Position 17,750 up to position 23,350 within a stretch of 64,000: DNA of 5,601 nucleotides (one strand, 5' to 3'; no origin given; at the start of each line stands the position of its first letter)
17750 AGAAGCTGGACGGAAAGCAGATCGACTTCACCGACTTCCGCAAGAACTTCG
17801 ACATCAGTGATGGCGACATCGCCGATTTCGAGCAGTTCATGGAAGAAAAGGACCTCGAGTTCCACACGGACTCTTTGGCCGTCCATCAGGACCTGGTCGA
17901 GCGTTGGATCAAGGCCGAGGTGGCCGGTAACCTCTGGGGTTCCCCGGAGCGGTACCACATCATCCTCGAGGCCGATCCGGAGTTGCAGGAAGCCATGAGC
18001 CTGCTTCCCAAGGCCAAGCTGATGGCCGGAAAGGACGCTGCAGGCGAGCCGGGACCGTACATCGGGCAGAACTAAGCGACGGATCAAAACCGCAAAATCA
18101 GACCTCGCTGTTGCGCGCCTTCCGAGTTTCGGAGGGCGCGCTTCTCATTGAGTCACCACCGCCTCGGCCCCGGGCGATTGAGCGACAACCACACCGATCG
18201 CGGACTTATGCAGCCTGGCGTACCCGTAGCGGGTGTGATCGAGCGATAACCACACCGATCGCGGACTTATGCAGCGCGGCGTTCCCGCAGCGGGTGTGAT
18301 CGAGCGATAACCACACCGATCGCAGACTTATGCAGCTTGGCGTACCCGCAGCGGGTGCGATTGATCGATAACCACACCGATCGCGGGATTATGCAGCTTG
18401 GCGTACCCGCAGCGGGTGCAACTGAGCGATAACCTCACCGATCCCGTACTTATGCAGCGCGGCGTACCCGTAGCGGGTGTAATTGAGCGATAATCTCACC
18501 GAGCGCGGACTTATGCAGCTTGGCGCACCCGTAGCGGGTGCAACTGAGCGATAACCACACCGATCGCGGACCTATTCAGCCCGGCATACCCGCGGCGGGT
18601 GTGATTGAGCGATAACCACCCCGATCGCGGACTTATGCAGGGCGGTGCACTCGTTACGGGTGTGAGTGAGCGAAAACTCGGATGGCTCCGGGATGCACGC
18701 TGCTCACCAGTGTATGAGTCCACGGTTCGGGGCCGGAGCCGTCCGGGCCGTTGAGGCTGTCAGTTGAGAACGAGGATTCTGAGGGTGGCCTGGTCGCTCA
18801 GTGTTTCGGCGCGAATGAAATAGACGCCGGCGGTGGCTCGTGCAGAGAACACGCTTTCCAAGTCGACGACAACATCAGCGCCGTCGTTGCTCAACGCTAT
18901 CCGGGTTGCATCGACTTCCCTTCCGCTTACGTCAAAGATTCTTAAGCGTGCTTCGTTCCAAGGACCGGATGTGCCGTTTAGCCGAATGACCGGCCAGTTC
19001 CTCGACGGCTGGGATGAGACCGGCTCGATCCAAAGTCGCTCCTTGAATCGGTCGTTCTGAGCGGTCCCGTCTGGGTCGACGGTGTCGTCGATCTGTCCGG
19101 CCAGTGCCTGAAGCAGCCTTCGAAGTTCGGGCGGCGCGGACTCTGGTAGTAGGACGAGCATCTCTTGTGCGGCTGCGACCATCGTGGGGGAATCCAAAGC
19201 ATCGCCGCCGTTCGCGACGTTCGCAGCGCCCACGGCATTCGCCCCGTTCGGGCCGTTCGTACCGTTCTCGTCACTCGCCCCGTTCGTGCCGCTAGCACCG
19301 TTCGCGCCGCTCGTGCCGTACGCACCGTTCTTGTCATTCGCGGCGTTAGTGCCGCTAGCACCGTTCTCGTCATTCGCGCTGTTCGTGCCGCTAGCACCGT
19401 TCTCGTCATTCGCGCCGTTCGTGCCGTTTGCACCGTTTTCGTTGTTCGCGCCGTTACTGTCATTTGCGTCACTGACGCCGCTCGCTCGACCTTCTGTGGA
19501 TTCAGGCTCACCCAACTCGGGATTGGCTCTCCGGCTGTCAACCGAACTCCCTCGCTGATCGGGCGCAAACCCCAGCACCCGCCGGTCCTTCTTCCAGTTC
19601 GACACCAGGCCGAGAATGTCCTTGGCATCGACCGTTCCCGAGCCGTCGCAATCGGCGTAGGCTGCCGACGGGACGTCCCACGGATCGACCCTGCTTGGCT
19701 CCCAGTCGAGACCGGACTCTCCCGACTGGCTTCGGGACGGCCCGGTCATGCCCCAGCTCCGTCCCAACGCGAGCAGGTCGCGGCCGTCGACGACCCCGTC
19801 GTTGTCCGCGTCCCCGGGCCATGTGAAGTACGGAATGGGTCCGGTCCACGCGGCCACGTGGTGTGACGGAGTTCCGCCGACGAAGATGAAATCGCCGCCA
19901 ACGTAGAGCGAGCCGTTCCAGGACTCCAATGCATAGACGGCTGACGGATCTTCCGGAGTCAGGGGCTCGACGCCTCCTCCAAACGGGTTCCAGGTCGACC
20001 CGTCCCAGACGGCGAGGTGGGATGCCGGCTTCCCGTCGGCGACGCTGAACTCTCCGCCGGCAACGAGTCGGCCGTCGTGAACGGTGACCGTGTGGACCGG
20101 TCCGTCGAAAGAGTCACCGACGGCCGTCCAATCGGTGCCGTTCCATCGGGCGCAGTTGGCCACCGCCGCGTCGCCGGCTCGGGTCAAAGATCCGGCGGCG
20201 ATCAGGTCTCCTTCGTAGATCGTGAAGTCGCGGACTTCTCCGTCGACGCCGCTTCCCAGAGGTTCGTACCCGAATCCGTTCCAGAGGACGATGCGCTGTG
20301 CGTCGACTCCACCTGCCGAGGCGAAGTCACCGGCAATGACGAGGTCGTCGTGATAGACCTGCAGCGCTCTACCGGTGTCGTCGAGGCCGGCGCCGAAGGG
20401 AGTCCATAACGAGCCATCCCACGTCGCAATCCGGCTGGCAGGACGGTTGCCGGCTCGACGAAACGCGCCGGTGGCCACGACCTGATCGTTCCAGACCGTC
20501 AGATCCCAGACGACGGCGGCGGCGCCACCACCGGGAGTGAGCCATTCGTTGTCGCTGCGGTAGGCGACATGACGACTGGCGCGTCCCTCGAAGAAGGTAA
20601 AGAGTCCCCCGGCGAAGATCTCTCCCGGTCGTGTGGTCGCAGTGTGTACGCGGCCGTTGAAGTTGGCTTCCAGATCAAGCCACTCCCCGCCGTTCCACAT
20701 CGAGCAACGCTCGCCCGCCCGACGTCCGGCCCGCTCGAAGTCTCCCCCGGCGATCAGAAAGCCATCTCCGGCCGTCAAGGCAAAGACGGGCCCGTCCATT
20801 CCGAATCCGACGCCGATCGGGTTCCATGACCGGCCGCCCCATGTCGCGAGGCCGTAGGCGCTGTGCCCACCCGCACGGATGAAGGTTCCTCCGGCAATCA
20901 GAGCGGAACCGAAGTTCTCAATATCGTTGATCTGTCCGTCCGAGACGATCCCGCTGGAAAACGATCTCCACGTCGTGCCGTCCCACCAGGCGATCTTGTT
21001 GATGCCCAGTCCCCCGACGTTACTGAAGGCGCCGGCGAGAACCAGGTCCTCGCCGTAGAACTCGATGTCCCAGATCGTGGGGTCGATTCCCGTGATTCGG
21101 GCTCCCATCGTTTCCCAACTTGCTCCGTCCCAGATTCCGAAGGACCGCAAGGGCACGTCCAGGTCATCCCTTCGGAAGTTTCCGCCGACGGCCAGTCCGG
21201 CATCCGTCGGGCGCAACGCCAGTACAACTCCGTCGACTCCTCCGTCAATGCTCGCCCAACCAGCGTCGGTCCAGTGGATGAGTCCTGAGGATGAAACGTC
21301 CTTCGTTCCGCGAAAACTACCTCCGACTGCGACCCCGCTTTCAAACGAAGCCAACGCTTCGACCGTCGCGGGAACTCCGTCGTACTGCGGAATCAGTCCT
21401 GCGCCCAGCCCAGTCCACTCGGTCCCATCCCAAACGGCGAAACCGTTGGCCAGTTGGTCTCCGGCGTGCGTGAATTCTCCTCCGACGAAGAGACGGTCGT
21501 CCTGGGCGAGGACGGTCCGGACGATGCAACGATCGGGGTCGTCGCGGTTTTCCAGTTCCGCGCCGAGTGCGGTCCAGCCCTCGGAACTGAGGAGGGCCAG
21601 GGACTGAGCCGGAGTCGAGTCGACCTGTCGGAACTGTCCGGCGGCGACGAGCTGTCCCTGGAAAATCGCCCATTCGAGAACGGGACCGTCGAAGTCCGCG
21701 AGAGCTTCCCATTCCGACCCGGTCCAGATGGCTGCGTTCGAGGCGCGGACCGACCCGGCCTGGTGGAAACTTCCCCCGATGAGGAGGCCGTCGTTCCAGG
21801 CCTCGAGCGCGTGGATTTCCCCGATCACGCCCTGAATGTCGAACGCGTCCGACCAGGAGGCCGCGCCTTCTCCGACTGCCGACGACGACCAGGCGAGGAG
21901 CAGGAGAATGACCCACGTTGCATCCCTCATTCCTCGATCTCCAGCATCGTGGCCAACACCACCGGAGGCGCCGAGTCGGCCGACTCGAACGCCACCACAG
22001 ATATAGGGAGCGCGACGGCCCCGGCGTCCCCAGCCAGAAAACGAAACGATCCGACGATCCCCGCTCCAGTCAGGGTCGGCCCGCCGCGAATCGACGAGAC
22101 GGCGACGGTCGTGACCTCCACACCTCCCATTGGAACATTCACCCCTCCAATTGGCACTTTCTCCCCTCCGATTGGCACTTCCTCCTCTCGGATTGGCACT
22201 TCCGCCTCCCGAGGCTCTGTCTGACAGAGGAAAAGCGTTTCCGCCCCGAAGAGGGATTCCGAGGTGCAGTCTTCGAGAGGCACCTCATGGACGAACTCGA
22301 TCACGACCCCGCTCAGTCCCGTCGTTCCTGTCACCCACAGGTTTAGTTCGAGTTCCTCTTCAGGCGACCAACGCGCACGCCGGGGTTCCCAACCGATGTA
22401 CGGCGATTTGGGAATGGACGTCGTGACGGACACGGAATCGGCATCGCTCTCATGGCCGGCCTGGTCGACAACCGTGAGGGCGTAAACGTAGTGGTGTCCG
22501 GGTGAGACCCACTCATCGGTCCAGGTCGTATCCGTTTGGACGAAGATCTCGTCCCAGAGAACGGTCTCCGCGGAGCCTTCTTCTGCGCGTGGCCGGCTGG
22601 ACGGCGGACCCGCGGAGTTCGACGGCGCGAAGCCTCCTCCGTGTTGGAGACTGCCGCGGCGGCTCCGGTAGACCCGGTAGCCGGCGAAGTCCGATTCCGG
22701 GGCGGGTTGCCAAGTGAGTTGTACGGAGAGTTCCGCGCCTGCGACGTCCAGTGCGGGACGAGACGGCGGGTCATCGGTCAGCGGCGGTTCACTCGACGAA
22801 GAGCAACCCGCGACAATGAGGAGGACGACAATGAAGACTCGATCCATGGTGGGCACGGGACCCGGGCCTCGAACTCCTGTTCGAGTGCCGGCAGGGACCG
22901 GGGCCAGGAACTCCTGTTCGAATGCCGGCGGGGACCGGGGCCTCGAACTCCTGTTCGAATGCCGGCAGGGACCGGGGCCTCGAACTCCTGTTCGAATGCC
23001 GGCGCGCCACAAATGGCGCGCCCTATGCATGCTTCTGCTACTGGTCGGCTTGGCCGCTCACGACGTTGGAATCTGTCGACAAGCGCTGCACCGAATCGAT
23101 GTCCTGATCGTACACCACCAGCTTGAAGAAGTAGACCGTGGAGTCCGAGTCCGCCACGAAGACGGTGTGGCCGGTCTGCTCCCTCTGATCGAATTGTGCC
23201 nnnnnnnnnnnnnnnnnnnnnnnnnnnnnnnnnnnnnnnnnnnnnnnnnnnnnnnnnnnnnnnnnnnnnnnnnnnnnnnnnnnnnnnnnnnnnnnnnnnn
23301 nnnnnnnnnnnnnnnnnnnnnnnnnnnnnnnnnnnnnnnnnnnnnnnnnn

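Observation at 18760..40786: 22-kb exosortase/EPS supra-operon that ends in surface proteins anchored by non-PEP-CTERM means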

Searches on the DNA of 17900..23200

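Call 71: search_rna_families(source=window, start=17900, end=23200, threshold=evalue, max_evalue=1)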
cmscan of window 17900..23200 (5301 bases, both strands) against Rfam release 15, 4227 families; matches with E-value up to 1: 1.
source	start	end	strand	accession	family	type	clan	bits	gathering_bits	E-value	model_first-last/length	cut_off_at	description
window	18525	18572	-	RF02793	asR3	Gene; antisense;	-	25.7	46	0.3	1-57/57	no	Pyrobaculum asRNA3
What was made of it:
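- Tried and rejected: Only a chance-level hit (call 71).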

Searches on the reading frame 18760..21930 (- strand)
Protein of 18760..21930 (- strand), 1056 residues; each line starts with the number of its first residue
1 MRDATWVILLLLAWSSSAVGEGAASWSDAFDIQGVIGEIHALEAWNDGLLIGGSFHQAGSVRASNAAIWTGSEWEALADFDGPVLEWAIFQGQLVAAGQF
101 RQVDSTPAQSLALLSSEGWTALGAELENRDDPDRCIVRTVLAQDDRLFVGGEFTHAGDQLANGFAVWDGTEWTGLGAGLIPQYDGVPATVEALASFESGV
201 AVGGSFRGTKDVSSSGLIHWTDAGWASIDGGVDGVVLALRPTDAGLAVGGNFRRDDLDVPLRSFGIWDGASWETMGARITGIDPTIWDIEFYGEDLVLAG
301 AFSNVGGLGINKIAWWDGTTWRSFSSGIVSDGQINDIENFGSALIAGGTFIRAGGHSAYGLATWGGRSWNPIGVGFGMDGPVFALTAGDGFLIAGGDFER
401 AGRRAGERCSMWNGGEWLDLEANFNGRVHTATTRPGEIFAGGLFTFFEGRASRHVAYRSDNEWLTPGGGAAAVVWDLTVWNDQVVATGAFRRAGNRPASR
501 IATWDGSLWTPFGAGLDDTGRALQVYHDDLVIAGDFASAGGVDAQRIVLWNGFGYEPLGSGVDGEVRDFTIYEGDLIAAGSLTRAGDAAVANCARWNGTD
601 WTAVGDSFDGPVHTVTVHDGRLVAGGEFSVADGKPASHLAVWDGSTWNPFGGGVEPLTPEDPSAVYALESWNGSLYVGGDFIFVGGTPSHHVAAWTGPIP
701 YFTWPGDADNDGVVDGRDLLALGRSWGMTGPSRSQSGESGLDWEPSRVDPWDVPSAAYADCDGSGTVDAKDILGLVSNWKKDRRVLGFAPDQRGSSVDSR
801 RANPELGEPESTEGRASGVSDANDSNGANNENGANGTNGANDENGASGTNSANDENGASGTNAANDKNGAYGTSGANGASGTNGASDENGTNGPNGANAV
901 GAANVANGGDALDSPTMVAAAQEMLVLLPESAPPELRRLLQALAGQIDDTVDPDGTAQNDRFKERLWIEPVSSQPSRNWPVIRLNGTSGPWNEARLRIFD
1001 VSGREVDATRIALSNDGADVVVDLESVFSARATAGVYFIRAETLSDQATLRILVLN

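Call 5: search_protein_families(library=ncbifam, proteins=[window:18760-21930:-], max_evalue=0.01)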
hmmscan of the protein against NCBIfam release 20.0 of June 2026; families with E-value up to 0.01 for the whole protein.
window:18760-21930:- (1056 aa): 3 families
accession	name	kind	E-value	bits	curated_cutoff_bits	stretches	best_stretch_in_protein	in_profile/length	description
NF038330.1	adhesin_SclA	exception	7.4e-06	25.8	400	1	822-898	133-233/405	LPXTG-anchored collagen-like adhesin Scl1/SclA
NF038329.2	gly_rich_SclB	equivalog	0.00045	19.2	325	1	823-897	215-290/442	LPXTG-anchored collagen-like adhesin Scl2/SclB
TIGR04183.1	Por_Secre_tail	domain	0.0026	17.7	23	1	992-1054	19-71/72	T9SS type A sorting domain-containing protein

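Call 9: search_protein_families(library=pfam, proteins=[window:18760-21930:-], max_evalue=0.05)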
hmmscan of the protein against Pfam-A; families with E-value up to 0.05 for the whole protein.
window:18760-21930:- (1056 aa): 4 families
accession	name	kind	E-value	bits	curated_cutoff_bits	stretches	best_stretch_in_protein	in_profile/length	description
PF12768.13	Rax2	-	3.3e-19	69.7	28.8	2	527-651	35-163/254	Rax2 C-terminal beta propeller domain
PF17164.10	DUF5122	-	1.4e-05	25.6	27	0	619-640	3-24/36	Domain of unknown function (DUF5122) beta-propeller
PF00404.24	Dockerin_1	-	3.2e-05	24.5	22.9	1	705-773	1-50/57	Dockerin type I domain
PF01391.23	Collagen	-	0.0026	17.9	27.2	0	841-896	3-58/60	Collagen triple helix repeat (20 copies)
